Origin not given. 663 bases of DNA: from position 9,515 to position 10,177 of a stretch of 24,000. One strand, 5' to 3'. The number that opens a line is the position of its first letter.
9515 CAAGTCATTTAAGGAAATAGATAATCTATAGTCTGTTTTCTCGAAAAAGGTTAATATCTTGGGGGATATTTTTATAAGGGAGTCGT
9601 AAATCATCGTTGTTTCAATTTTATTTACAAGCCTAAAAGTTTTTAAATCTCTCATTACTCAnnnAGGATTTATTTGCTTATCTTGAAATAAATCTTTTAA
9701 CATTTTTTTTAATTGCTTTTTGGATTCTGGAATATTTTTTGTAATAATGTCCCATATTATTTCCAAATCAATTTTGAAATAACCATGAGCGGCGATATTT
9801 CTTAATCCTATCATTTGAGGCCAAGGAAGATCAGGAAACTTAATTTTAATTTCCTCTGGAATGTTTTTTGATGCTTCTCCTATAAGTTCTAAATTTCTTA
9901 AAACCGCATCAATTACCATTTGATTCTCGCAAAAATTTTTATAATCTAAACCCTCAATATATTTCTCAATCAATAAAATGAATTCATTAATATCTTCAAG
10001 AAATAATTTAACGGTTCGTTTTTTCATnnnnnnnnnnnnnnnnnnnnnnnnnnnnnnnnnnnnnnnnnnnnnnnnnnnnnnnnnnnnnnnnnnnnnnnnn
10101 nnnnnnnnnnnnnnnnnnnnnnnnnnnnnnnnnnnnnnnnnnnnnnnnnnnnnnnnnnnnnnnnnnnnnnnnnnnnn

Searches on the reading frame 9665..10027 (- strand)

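Call 13: search_protein_families(library=pfam, proteins=[window:9665-10027:-], max_evalue=0.01)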
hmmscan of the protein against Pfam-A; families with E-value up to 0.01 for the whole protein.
window:9665-10027:- (121 aa): 1 family
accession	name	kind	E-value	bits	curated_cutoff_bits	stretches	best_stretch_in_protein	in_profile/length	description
PF01934.22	HepT-like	-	2.2e-28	98.8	23.5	1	13-109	1-120/120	Ribonuclease HepT-like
